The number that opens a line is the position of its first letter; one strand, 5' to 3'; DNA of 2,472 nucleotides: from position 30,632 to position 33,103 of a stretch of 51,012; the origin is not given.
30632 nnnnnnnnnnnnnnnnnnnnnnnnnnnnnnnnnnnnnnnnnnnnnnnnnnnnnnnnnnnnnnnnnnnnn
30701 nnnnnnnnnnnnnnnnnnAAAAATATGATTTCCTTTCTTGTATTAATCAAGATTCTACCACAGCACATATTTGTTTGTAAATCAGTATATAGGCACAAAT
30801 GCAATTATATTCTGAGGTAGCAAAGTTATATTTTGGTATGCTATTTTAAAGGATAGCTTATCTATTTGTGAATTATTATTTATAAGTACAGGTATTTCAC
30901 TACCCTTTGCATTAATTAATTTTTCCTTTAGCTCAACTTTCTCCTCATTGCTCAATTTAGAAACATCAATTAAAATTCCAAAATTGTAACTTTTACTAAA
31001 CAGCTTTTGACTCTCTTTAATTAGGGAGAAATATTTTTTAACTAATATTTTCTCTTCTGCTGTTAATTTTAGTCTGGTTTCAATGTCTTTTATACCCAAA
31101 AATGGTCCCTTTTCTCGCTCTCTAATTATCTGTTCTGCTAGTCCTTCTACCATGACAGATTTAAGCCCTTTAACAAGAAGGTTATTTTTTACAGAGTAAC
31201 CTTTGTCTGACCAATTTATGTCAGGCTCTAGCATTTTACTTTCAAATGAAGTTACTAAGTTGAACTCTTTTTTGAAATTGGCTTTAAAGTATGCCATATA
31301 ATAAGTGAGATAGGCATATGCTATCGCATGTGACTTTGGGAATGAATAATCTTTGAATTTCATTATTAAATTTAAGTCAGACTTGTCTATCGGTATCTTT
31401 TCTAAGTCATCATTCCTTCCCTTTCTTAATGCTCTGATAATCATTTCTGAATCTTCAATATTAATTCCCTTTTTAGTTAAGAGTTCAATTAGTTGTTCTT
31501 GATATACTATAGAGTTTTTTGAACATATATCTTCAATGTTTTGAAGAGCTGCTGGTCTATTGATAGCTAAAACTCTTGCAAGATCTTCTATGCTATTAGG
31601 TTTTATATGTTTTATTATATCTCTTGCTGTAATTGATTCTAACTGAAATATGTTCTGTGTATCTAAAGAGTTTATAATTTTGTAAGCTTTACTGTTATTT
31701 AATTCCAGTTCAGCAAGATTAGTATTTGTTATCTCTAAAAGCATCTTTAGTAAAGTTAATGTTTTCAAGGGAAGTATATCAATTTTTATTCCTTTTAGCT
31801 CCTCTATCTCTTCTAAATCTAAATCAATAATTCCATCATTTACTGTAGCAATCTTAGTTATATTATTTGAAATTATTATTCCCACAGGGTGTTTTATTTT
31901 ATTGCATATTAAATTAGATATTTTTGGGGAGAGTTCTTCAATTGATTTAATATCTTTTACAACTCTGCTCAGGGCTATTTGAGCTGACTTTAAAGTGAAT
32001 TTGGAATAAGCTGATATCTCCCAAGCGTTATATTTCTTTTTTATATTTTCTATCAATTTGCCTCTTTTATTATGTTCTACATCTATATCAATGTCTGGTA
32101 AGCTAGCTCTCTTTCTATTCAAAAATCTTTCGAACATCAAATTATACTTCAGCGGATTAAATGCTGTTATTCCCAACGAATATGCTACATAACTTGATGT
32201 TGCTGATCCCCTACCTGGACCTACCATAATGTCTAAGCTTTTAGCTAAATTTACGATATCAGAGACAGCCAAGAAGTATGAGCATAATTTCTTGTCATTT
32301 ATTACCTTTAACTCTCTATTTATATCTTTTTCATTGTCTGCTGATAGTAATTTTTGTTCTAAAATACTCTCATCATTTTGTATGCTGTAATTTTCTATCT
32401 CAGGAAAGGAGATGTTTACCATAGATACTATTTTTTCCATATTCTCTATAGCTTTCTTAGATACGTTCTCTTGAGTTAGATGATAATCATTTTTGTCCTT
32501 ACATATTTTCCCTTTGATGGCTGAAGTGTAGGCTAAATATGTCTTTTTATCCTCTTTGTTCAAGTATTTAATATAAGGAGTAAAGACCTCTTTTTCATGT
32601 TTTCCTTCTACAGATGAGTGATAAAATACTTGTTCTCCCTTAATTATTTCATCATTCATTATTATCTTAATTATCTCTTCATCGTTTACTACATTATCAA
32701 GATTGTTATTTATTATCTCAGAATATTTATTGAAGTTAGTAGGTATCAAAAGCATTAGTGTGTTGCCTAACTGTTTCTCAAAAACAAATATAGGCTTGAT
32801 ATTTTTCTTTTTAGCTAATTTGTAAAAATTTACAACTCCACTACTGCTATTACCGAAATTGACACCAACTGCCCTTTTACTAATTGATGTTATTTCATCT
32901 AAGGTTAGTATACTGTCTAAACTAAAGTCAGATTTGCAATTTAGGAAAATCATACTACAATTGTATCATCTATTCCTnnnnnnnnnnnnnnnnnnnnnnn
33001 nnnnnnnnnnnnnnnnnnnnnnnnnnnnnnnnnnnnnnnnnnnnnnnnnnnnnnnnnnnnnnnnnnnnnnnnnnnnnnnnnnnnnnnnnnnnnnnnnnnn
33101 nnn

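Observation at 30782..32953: Miniaturised DnaE (723 aa) with an intact catalytic core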

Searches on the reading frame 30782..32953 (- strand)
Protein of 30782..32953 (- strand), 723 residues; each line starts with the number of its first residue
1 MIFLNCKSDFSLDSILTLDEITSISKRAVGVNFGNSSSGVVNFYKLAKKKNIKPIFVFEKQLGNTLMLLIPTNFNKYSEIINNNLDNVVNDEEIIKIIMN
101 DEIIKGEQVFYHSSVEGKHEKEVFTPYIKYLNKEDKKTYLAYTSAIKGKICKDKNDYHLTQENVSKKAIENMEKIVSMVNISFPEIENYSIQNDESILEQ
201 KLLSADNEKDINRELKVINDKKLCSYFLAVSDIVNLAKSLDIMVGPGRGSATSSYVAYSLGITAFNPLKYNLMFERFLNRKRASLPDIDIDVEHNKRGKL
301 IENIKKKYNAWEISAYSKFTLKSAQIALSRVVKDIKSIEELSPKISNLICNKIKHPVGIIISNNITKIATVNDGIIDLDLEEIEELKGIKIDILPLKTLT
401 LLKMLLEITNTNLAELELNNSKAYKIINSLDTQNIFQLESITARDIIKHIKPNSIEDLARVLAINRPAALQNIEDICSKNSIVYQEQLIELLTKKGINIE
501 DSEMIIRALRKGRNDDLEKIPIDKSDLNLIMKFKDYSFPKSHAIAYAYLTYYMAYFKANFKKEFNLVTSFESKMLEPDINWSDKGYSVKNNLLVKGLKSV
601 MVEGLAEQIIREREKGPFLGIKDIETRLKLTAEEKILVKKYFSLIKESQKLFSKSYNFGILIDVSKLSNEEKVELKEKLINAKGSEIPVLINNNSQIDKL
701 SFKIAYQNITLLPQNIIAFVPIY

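Call 3: search_protein_families(library=pfam, proteins=[window:30782-32953:-], max_evalue=0.1)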
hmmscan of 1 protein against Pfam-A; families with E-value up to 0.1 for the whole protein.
window:30782-32953:- (723 aa): 5 families
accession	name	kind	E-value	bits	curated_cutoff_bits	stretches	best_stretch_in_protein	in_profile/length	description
PF07733.18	DNA_pol3_alpha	-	2e-45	155.9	23.9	1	196-350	13-166/260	Bacterial DNA polymerase III alpha NTPase domain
PF17657.6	DNA_pol3_finger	-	6.8e-18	65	22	2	398-478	1-89/166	Bacterial DNA polymerase III alpha subunit finger domain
PF14579.12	HHH_6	-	1.1e-06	29.2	25.6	1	573-630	3-63/90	Helix-hairpin-helix motif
PF01316.27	Arg_repressor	-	0.0017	18.5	27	1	468-500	5-37/70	Arginine repressor, DNA binding domain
PF04919.18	DUF655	-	0.0022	18.4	22.2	1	605-650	128-174/181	Protein of unknown function (DUF655)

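Call 4: search_protein_families(library=ncbifam, proteins=[window:30782-32953:-], max_evalue=0.1)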
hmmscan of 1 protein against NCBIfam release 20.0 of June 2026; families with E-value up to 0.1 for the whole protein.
window:30782-32953:- (723 aa): 14 families
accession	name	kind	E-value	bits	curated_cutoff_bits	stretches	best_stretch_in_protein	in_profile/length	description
NF004226.0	PRK05673.1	equivalog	2.4e-75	254.3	1002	4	205-368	321-480/1146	DNA polymerase III subunit alpha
TIGR00594.1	polc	superfamily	1.7e-72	244.9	434.35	3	208-319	321-432/1022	DNA polymerase III subunit alpha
NF005516.0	PRK07135.1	equivalog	3.1e-68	230.9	1084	3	3-334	6-380/974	DNA polymerase III DnaE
NF005298.0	PRK06826.1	equivalog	1.4e-64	218.4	1260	3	205-337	316-448/1151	DNA polymerase III subunit alpha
NF004550.0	PRK05898.1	equivalog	2.8e-61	207.8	1182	3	2-372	3-415/971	DNA polymerase III subunit alpha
NF005377.0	PRK06920.1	equivalog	1.7e-55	188.4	1806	2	209-367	305-459/1108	DNA polymerase III subunit alpha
NF005617.0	PRK07374.1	equivalog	1.2e-50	172.5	1653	3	118-332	247-457/1170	DNA polymerase III subunit alpha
NF004225.0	PRK05672.1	subfamily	5.8e-47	160.4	939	3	203-309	309-414/1047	error-prone DNA polymerase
NF005582.0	PRK07279.1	equivalog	4.3e-46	157.5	1279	3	193-339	246-392/1033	DNA polymerase III subunit alpha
NF007079.0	PRK09532.1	equivalog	2.1e-38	132.1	1525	2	208-332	328-455/876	DNA polymerase III subunit alpha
NF001688.0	PRK00448.1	equivalog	9.7e-08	30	873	2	208-269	854-914/1445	PolC-type DNA polymerase III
NF005616.0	PRK07373.1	equivalog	0.00088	17.9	646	1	537-564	37-64/449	DNA polymerase III subunit alpha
NF047768.1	Clp_like_SDH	equivalog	0.018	14.5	250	0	485-515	46-78/260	SDH family Clp fold serine proteinase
NF047835.1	UbiqAccUbiK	equivalog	0.057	13.8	100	0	450-491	2-44/91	ubiquinone biosynthesis accessory factor UbiK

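Call 5: search_solved_structures(query=window:30782-32953:-, max_evalue=0.01, show_alignments=2)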
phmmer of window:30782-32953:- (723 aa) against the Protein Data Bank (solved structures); distinct sequences matched with E-value up to 0.01: 11.
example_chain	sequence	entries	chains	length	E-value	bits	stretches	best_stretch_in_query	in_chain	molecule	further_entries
3e0d_A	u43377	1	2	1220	1.8e-41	145.8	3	214-333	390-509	DNA polymerase III subunit alpha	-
2hpi_A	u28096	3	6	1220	1.8e-41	145.7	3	214-333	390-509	DNA polymerase III alpha subunit | DNA polymerase III subunit alpha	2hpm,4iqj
5lew_A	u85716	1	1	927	5.2e-41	144.2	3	214-315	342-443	DNA polymerase III subunit alpha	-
7pu7_A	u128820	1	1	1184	1.9e-40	142.4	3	214-315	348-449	DNA polymerase III subunit alpha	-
2hnh_A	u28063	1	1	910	5.5e-40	140.9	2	207-328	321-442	DNA polymerase III alpha subunit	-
2hqa_A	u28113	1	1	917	5.7e-40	140.8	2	207-328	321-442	DNA polymerase III alpha subunit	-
4jom_A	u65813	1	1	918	5.7e-40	140.8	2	207-328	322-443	DNA polymerase III subunit alpha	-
5m1s_A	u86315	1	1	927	6e-40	140.7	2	207-328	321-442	DNA polymerase III subunit alpha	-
5fku_A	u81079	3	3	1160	1.7e-39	139.2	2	207-328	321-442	DNA POLYMERASE III SUBUNIT ALPHA | DNA POLYMERASE III ALPHA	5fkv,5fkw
9qpc_A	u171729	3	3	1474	6.6e-05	25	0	208-269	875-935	DNA polymerase III PolC-type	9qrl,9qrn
3f2b_A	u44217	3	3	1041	0.00026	23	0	477-561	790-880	DNA-directed DNA polymerase III alpha chain | GEOBACILLUS KAUSTOPHILUS DNA POLC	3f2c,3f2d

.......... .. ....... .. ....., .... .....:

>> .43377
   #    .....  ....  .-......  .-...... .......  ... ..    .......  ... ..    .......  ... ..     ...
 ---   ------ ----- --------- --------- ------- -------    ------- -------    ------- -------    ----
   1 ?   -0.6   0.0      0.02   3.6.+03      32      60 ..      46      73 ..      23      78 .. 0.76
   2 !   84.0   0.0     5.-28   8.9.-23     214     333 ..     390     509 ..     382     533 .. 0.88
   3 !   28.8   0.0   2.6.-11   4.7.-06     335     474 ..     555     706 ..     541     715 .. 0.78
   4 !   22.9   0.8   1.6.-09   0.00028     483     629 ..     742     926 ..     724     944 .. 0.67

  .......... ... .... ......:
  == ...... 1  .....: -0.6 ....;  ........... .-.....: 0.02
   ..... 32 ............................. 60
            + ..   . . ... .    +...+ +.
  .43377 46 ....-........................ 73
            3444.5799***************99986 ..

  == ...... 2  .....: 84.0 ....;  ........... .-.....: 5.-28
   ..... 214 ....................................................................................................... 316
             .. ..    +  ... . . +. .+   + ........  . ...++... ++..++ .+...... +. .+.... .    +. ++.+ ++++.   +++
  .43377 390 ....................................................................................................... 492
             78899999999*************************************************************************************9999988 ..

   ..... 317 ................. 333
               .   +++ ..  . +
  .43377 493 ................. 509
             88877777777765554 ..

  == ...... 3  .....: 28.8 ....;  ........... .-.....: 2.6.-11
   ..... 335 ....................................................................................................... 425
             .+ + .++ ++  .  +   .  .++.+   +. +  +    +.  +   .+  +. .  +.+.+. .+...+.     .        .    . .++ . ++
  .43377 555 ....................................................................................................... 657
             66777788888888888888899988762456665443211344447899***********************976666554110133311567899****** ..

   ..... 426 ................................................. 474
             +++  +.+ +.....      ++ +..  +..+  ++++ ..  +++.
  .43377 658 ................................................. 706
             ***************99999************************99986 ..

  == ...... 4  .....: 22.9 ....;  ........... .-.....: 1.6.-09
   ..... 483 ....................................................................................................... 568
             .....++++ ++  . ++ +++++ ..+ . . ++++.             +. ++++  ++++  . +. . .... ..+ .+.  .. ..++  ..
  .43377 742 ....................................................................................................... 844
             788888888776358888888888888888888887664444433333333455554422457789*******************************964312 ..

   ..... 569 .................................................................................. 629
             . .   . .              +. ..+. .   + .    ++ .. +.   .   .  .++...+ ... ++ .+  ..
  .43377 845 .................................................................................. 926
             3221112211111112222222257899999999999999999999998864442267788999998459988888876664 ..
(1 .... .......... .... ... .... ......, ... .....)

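Call 9: find_homologous_proteins(query=window:30782-32953:-, max_evalue=1e-10)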
Query window:30782-32953:- (723 aa): 7825 proteins with E <= 1e-10 among 8000 candidates; the best 120 are listed.
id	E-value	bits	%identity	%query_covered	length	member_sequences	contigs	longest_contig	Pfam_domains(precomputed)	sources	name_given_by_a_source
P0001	0.0e+0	1535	100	100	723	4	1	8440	PF14579.13,PF17657.7,PF07733.19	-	-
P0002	7.2e-185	635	48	99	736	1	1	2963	PF14579.13,PF17657.7,PF07733.19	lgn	-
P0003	9.5e-126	439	38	98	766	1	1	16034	PF14579.13,PF17657.7,PF07733.19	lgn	-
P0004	3.5e-69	252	34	86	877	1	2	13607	PF02811.27,PF14579.13,PF17657.7,PF07733.19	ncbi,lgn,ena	-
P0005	1.8e-56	210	26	73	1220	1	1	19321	PF13742.13,PF02811.27,PF14579.13,PF01336.32,PF17657.7,PF07733.19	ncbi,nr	ncbi:MAG: DNA polymerase III subunit alpha [Firmicutes bacterium]|nr:DNA polymerase III subunit alph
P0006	8.6e-55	205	34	60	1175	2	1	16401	PF02811.27,PF14579.13,PF01336.32,PF17657.7,PF07733.19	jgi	-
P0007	5.6e-53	199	29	87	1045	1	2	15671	PF02811.27,PF14579.13,PF17657.7,PF07733.19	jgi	jgi:DNA polymerase-3 subunit alpha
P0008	6.6e-53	199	27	88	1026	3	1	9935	PF02811.27,PF14579.13,PF17657.7,PF07733.19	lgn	-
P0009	7.1e-52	195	26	89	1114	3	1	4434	PF02811.27,PF14579.13,PF01336.32,PF17657.7,PF07733.19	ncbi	-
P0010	7.4e-52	195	29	86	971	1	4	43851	PF02811.27,PF14579.13,PF01336.32,PF17657.7,PF07733.19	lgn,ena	-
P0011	1.5e-51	194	29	61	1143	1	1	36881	PF02811.27,PF14579.13,PF01336.32,PF17657.7,PF07733.19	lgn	-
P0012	2.2e-51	193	31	58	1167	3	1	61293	PF02811.27,PF14579.13,PF17657.7,PF07733.19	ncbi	-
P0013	2.6e-51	193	32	59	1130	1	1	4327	PF02811.27,PF14579.13,PF01336.32,PF17657.7,PF07733.19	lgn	-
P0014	3.6e-51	193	30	59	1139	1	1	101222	PF02811.27,PF14579.13,PF01336.32,PF17657.7,PF07733.19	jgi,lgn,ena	-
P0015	3.9e-51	193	27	87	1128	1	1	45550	PF02811.27,PF14579.13,PF01336.32,PF17657.7,PF07733.19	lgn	-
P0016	4.5e-51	192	31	70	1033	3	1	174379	PF02811.27,PF14579.13,PF17657.7,PF07733.19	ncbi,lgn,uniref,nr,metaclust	ncbi:DNA polymerase III subunit alpha [Mesoaciditoga lauensis]|uniref:DNA polymerase III subunit alp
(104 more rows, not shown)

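Call 10: find_related_loci(query=window:30782-32953:-, collection=genome_contigs, flank=6000)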
Query window:30782-32953:- (723 aa) in genome_contigs; peptide patterns used: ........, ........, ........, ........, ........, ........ (x = any residue, [..] = any of these).
84 stretches matched a pattern, but none encodes a relative of the query by tblastn (E <= 1e-3).

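Call 12: find_encoding_contigs(protein=P0002, flank=10000, max_places=4)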
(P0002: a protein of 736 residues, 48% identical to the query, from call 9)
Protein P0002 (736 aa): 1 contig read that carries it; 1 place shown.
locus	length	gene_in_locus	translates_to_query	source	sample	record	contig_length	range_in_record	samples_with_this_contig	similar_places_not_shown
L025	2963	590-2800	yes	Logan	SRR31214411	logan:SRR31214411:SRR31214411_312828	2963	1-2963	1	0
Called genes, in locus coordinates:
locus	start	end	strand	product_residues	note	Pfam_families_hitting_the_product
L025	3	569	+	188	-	?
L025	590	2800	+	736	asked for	PF07733:DNA_pol3_alpha, PF17657:DNA_pol3_finger, PF14579:HHH_6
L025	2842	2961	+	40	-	?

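Call 13: find_encoding_contigs(protein=P0003, flank=10000, max_places=4)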
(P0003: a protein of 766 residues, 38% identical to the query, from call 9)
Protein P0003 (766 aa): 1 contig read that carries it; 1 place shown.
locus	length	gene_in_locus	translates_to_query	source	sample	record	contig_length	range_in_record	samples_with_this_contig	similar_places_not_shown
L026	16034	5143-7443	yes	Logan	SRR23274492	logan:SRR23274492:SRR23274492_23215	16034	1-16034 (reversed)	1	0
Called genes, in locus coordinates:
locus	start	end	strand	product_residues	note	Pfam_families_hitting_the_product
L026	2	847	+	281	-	?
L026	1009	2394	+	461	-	PF00924:MS_channel_2nd, PF21082:MS_channel_3rd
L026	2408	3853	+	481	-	PF00089:Trypsin, PF13365:Trypsin_2, PF13180:PDZ_2, PF17815:PDZ_3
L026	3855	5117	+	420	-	PF02403:Seryl_tRNA_N, PF00587:tRNA-synt_2b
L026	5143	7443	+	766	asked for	PF07733:DNA_pol3_alpha, PF17657:DNA_pol3_finger, PF14579:HHH_6 (weak)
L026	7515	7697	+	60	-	PF10031:DUF2273 (weak)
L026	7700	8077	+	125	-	PF01029:NusB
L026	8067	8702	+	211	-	PF02588:YitT_membrane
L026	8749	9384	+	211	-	PF02588:YitT_membrane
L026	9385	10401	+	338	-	PF01368:DHH, PF02272:DHHA1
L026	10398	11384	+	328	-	-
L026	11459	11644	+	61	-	-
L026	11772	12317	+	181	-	PF03193:RsgA_GTPase (weak), PF02421:FeoB_N, PF00350:Dynamin_N (faint), PF01926:MMR_HSR1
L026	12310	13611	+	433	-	PF02878:PGM_PMM_I, PF02879:PGM_PMM_II (weak)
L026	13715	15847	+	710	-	-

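Call 27: search_protein_families(library=pfam, proteins=[P0002, P0003, P0004], max_evalue=0.001)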
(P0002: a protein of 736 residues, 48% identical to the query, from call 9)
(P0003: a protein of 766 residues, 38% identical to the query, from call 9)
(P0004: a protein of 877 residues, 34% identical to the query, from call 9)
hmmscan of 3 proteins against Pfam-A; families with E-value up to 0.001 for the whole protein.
P0002 (736 aa): 3 families
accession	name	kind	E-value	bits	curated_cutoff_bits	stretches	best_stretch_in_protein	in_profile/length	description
PF07733.18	DNA_pol3_alpha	-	4.3e-45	154.8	23.9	1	208-334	16-144/260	Bacterial DNA polymerase III alpha NTPase domain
PF17657.6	DNA_pol3_finger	-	1.1e-22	80.6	22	2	415-486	10-87/166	Bacterial DNA polymerase III alpha subunit finger domain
PF14579.12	HHH_6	-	3.6e-08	33.9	25.6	1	586-653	7-76/90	Helix-hairpin-helix motif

P0003 (766 aa): 3 families
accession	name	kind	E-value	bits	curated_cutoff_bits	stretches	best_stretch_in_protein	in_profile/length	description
PF07733.18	DNA_pol3_alpha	-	1.5e-45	156.3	23.9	1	238-365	19-149/260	Bacterial DNA polymerase III alpha NTPase domain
PF17657.6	DNA_pol3_finger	-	2.2e-14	53.6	22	1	433-510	3-87/166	Bacterial DNA polymerase III alpha subunit finger domain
PF14579.12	HHH_6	-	1.2e-06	29.1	25.6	1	610-689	1-86/90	Helix-hairpin-helix motif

P0004 (877 aa): 4 families
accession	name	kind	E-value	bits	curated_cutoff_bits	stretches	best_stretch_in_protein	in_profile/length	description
PF07733.18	DNA_pol3_alpha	-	5.4e-67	226.6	23.9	1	252-477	2-260/260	Bacterial DNA polymerase III alpha NTPase domain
PF17657.6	DNA_pol3_finger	-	5.2e-31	107.7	22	1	480-626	1-166/166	Bacterial DNA polymerase III alpha subunit finger domain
PF02811.25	PHP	-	6.8e-20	72.5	26.4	1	5-98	1-99/164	PHP domain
PF14579.12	HHH_6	-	1.3e-19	70.6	25.6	1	693-774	3-87/90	Helix-hairpin-helix motif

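Call 38: list_cluster_members(proteins=[P0001])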
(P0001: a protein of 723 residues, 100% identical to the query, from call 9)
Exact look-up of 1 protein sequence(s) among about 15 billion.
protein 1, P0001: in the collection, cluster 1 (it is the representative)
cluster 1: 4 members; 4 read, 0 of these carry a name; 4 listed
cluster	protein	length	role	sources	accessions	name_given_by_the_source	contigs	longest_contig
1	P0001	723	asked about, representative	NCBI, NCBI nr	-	-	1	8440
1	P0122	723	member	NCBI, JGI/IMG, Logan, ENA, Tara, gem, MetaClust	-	-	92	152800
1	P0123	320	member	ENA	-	-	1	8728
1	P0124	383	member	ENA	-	-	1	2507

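Call 39: predict_structure(alignment_id=A1)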
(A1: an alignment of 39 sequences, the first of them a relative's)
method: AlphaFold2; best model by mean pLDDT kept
length: 723 residues; sequences in the alignment: 39
mean_pLDDT: 84.7   pTM: 0.78
mean pLDDT of the five models: 84.7, 83.6, 83.1, 81.5, 78.5
residues with pLDDT >= 90: 352; 70-90: 279; 50-70: 79; < 50: 13
segments of 3 or more residues with pLDDT < 50: 654-657, 698-700, 720-723
pLDDT, mean of each block of 10 residues (from residue 1): 93 94 94 92 95 95 90 94 79 91 82 71 92 94 93 88 83 95 89 93 82 92 93 95 89 91 90 85 82 93 93 91 93 91 94 87 91 90 87 93 92 90 96 94 92 94 86 75 86 86 82 73 77 82 94 96 87 72 81 79 84 79 81 78 56 52 69 71 63 51 60 57 38
secondary structure, 60 per line:
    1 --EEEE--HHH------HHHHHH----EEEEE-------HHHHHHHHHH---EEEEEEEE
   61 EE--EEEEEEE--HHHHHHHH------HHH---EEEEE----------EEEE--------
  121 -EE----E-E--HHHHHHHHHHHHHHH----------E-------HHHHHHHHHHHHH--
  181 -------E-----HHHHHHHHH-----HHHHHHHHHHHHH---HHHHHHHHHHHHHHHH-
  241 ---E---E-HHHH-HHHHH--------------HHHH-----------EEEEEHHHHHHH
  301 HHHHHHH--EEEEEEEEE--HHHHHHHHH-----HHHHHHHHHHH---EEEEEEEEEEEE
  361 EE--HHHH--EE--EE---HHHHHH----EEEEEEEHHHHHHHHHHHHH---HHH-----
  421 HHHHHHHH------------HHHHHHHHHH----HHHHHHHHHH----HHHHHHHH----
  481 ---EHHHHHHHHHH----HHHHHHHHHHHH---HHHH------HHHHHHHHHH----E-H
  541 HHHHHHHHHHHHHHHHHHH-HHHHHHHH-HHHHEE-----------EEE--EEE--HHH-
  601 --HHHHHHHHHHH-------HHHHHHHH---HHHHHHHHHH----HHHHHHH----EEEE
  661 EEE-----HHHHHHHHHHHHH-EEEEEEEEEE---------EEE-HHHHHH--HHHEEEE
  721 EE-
elements in order (helices of 4 or more, strands of 3 or more residues): E3-6 H18-23 E28-32 H40-49 E53-62 E65-71 H74-81 E94-98 E109-112 H133-147 H166-178 H194-202 H208-220 H224-239 H250-253 H255-259 H274-277 E289-293 H294-307 E310-318 H321-329 H335-345 E349-362 H365-368 H380-385 E390-396 H397-409 H421-428 H441-450 H455-464 H469-476 H485-494 H499-510 H514-517 H524-533 H540-559 H561-568 H570-573 E587-589 E592-594 H603-613 H621-628 H632-641 H646-652 E657-663 H669-681 E683-692 E702-704 H706-711 E717-722

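Call 42: find_encoding_contigs(protein=P0122, flank=300, max_places=10)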
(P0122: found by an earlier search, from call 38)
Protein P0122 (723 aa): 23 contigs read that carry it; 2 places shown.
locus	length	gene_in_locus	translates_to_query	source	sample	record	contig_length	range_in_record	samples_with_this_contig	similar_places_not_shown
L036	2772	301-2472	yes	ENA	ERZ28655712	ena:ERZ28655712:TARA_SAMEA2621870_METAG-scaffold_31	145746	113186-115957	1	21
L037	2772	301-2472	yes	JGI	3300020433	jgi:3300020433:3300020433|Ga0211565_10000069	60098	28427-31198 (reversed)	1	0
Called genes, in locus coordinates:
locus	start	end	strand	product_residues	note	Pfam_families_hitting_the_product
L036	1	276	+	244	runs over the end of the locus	PF02405:MlaE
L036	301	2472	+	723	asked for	PF07733:DNA_pol3_alpha, PF17657:DNA_pol3_finger, PF14579:HHH_6 (weak)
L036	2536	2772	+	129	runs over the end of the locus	PF03780:Asp23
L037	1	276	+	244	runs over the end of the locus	PF02405:MlaE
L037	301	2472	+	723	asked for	PF07733:DNA_pol3_alpha, PF17657:DNA_pol3_finger, PF14579:HHH_6 (weak)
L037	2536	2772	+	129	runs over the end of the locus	PF03780:Asp23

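Call 43: find_encoding_contigs(protein=P0001, flank=300, max_places=3)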
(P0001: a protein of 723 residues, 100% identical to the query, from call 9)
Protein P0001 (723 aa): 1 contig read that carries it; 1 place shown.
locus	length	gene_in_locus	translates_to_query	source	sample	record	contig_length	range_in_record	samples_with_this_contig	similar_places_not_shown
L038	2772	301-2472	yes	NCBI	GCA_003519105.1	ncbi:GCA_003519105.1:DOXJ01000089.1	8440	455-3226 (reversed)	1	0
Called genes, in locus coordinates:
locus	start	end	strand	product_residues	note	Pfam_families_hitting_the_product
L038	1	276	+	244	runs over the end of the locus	PF02405:MlaE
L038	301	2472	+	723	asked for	PF07733:DNA_pol3_alpha, PF17657:DNA_pol3_finger, PF14579:HHH_6 (weak)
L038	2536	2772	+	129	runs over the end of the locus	PF03780:Asp23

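Call 45: fold_search(model_id=the predicted structure, library=pdb)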
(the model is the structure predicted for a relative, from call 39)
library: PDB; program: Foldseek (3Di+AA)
matches with E <= 10: 213; with E <= 0.001: 22
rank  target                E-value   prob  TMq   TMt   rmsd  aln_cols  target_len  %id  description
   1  2hpi                  7.3e-43  1.00  0.73  0.48  15.3      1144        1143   17  Eubacterial and Eukaryotic Replicative DNA Polymerases are not Homologous: X-ray Structure of DNA Polymerase III (released 2006-09-19)
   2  3e0d_A                1.1e-39  1.00  0.72  0.46  16.4      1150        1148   16  Insights into the Replisome from the Crystral Structure of the Ternary Complex of the Eubacterial DNA Polymerase III a (released 2008-09-23)
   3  4iqj_D                3.1e-39  1.00  0.69  0.44  16.7      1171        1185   16  Structure of PolIIIalpha-Tauc-DNA complex suggests an atomic model of the replisome (released 2013-03-13)
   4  4iqj_C                3.6e-39  1.00  0.70  0.46   8.0       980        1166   19  Structure of PolIIIalpha-Tauc-DNA complex suggests an atomic model of the replisome (released 2013-03-13)
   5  4iqj_A                6.1e-39  1.00  0.72  0.47   7.7       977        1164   19  Structure of PolIIIalpha-Tauc-DNA complex suggests an atomic model of the replisome (released 2013-03-13)
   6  4iqj_B                7.1e-39  1.00  0.69  0.45   6.4       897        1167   19  Structure of PolIIIalpha-Tauc-DNA complex suggests an atomic model of the replisome (released 2013-03-13)
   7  5lew                  1.1e-38  1.00  0.71  0.57   6.4       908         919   19  DNA polymerase (released 2017-10-25)
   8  7pu7_A                3.7e-38  1.00  0.70  0.49   6.0       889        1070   19  DNA polymerase from M. tuberculosis (released 2022-02-23)
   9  4jom                  4.0e-36  1.00  0.70  0.57   7.2       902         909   20  Structure of E. coli Pol III 3mPHP mutant (released 2013-05-29)
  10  2hnh                  7.1e-36  1.00  0.69  0.56   7.4       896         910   20  Crystal structure of the catalytic alpha subunit of E. coli replicative DNA polymerase III (released 2006-09-19)
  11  5fkv_A                1.6e-35  1.00  0.70  0.46   8.4       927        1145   20  cryo-EM structure of the E. coli replicative DNA polymerase complex bound to DNA (DNA polymerase III alpha, beta, epsi (released 2015-11-25)
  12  2hqa                  2.1e-34  1.00  0.68  0.55   6.7       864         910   21  Crystal structure of the catalytic alpha subunit of E. Coli replicative DNA polymerase III (released 2006-09-19)
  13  5fku_A                1.1e-33  1.00  0.71  0.47   7.9       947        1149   20  cryo-EM structure of the E. coli replicative DNA polymerase complex in DNA free state (DNA polymerase III alpha, beta, (released 2015-11-25)
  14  5fkw_A                2.4e-33  1.00  0.70  0.56   8.2       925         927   20  cryo-EM structure of the E. coli replicative DNA polymerase complex bound to DNA (DNA polymerase III alpha, beta, epsi (released 2015-11-25)
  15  3f2b_A                1.1e-28  1.00  0.68  0.51   7.3       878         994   16  DNA Polymerase PolC from Geobacillus kaustophilus complex with DNA, dGTP, Mg and Zn (released 2009-01-20)
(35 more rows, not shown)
